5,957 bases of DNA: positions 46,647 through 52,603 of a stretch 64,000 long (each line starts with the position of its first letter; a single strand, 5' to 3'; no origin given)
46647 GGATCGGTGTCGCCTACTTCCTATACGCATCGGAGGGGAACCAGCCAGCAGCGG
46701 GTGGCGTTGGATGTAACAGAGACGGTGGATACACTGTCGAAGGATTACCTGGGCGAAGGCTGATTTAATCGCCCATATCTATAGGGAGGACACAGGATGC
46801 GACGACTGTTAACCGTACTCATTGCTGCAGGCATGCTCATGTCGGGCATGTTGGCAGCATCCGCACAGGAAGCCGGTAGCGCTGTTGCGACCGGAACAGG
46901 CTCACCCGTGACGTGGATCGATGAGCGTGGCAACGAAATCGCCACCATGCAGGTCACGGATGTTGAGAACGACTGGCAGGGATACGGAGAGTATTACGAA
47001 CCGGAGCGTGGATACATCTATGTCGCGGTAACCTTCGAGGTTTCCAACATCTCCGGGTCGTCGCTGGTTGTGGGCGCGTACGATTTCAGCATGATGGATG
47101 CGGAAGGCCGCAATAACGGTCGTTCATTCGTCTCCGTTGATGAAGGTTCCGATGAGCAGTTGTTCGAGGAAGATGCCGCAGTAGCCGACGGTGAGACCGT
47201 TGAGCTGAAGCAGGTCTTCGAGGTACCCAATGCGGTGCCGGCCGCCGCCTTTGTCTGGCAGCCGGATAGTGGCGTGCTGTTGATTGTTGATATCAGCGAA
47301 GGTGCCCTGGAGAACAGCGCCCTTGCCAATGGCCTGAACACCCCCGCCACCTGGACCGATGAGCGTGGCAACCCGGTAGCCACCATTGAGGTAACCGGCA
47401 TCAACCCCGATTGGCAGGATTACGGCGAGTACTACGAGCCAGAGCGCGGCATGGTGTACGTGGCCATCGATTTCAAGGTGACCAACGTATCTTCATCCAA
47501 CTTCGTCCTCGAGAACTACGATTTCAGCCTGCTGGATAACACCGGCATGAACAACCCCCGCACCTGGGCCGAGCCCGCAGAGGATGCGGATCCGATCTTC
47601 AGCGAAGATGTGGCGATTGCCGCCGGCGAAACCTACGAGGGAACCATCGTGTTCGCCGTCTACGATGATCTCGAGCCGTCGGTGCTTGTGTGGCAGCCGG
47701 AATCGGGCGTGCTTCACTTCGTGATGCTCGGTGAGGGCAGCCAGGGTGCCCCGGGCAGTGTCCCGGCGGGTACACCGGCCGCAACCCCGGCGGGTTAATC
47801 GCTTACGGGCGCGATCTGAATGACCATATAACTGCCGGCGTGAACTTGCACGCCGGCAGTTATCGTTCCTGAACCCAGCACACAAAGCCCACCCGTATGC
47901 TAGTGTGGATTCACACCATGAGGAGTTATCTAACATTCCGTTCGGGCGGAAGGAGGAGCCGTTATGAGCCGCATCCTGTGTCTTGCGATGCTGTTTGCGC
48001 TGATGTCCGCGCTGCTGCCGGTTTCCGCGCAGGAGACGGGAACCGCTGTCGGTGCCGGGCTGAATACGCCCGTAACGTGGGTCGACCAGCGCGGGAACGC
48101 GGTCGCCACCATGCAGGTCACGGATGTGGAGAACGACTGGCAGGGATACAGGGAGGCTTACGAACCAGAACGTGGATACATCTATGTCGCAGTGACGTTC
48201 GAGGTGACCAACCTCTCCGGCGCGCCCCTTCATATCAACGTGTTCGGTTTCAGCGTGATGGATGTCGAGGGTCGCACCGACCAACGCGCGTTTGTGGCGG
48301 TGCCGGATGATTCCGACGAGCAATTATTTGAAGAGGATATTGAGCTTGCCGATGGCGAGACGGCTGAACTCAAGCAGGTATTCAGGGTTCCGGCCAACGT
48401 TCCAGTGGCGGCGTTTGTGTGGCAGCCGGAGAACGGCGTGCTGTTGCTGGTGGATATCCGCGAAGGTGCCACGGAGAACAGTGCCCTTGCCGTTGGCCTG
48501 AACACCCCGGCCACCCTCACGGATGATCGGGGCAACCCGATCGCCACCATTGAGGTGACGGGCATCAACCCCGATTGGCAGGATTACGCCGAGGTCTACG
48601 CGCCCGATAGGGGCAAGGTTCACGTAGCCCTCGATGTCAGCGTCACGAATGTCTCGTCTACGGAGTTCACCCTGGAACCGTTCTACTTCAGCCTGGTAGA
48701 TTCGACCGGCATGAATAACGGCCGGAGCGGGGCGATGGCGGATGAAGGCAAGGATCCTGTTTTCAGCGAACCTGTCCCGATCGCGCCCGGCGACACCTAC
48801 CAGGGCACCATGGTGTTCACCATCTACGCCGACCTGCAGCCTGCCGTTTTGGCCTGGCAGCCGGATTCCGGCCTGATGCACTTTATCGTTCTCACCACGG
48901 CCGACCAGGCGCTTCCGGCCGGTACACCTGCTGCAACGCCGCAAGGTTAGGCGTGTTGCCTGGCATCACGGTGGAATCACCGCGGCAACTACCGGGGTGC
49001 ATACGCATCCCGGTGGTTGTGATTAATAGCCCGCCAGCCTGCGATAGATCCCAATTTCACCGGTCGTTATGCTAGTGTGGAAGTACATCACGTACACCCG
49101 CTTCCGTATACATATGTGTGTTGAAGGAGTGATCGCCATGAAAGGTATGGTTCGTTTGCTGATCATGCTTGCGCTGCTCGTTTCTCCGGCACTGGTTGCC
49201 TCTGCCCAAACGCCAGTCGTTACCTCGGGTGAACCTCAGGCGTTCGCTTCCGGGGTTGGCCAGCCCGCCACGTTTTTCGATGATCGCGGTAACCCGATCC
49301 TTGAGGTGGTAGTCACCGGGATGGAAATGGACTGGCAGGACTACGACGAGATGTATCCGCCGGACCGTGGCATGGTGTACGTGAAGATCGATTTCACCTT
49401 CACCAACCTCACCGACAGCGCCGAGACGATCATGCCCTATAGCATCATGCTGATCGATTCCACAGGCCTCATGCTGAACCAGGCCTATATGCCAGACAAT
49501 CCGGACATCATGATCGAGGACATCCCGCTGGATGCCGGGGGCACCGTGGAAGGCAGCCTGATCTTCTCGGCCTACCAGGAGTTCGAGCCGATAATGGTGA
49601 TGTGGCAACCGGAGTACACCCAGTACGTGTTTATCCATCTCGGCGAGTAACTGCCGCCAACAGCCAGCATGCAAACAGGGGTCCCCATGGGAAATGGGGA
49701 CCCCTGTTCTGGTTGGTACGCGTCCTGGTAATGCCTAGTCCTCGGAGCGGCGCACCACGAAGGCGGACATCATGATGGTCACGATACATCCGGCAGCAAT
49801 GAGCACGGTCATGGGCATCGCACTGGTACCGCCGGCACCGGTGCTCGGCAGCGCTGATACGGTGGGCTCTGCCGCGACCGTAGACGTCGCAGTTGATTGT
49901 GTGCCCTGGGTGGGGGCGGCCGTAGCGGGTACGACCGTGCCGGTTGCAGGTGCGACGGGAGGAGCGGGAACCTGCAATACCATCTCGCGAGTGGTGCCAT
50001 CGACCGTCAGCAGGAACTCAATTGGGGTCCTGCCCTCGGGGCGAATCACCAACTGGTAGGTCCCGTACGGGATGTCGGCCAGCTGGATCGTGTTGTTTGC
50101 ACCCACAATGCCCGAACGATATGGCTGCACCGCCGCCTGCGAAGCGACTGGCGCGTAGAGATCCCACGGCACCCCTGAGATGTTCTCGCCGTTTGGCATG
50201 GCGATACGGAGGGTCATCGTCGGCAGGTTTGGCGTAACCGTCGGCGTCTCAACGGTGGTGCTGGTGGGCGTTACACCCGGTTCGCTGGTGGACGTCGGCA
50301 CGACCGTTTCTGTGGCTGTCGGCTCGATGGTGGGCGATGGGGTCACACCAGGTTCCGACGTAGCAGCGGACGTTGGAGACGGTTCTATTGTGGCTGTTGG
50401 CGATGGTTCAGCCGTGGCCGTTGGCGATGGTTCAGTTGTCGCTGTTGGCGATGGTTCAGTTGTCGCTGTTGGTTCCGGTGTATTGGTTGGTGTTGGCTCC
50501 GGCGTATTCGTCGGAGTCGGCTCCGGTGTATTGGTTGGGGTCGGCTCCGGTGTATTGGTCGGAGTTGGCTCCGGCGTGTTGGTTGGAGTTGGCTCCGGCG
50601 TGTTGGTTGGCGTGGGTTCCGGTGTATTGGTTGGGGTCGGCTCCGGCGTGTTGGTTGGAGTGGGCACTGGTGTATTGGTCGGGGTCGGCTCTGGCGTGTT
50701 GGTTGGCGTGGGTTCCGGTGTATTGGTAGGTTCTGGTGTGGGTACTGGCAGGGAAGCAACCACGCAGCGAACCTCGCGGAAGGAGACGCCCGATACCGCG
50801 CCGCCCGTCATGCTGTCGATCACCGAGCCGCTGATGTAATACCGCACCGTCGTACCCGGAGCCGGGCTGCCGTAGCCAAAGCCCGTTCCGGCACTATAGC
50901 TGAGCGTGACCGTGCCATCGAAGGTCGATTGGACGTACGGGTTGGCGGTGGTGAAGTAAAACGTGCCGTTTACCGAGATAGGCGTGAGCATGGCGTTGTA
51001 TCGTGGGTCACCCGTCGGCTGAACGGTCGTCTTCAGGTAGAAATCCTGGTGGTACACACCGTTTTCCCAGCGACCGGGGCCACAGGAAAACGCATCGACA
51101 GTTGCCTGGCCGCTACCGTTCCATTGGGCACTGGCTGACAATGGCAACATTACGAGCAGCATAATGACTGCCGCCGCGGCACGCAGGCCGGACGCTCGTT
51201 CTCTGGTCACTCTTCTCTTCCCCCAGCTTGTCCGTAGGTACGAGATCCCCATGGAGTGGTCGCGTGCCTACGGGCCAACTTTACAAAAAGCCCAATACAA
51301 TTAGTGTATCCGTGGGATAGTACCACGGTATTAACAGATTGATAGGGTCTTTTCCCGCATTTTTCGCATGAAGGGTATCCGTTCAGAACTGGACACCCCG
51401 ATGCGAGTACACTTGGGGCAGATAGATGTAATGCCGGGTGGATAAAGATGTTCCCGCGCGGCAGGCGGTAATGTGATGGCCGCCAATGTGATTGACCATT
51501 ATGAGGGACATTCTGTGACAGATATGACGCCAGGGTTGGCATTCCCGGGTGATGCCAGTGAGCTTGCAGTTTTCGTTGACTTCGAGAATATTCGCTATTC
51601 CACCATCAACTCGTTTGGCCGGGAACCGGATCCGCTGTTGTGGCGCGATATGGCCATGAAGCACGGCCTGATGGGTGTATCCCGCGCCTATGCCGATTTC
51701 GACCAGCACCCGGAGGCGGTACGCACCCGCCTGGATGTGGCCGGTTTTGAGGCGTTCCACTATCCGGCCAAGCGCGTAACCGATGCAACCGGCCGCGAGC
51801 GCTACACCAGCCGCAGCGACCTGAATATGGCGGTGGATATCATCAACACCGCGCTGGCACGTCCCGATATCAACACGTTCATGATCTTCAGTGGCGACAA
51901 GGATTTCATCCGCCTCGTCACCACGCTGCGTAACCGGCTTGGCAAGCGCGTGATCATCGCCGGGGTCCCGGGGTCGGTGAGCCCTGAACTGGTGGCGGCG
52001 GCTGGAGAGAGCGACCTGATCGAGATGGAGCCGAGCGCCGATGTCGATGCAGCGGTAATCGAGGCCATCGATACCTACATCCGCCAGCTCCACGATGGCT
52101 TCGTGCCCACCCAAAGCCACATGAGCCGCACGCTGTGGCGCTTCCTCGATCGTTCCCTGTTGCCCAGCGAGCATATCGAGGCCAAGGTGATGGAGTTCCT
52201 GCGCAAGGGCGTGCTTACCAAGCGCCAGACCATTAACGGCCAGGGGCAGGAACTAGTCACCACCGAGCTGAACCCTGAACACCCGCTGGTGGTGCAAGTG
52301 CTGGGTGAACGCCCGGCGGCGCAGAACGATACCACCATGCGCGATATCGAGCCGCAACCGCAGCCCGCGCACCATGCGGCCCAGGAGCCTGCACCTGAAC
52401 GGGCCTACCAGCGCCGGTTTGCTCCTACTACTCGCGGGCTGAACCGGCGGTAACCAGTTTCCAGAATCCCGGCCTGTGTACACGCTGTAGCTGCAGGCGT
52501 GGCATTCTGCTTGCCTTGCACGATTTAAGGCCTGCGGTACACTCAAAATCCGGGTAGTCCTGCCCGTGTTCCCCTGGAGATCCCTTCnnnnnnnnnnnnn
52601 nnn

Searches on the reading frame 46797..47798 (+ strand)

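Call 36: search_protein_families(library=pfam, proteins=[window:46797-47798:+])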
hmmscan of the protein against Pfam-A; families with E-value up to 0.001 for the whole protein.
window:46797-47798:+ (333 aa): 2 families
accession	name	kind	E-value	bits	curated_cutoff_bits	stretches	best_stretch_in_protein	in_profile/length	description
PF11611.13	DUF4352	-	3.7e-16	59.9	25.9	2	50-146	13-104/122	Domain of unknown function (DUF4352)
PF16729.10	DUF5067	-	8.1e-05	23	27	0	215-291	38-116/126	Domain of unknown function (DUF5067)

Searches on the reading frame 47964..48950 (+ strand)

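Call 36: search_protein_families(library=pfam, proteins=[window:47964-48950:+])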
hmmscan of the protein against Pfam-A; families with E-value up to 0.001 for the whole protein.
window:47964-48950:+ (328 aa): 2 families
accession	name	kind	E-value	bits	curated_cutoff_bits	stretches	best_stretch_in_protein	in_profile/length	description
PF11611.13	DUF4352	-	3.5e-14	53.6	25.9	2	206-295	22-109/122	Domain of unknown function (DUF4352)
PF16729.10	DUF5067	-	0.00026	21.4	27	0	71-144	41-115/126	Domain of unknown function (DUF5067)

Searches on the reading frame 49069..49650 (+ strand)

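Call 36: search_protein_families(library=pfam, proteins=[window:49069-49650:+])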
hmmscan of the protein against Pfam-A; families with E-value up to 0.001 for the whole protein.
window:49069-49650:+ (193 aa): 1 family
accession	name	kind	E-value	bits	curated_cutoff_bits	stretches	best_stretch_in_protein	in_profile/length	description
PF11611.13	DUF4352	-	9.8e-05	23.1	25.9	1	78-169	12-102/122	Domain of unknown function (DUF4352)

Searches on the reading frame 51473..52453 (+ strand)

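Call 37: search_protein_families(library=pfam, proteins=[window:51473-52453:+])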
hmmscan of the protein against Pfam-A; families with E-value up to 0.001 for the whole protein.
window:51473-52453:+ (326 aa): 1 family
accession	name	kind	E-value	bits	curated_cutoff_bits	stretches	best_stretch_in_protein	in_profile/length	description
PF01936.24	NYN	-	3.2e-20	73.6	24.2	1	31-177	2-138/145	NYN domain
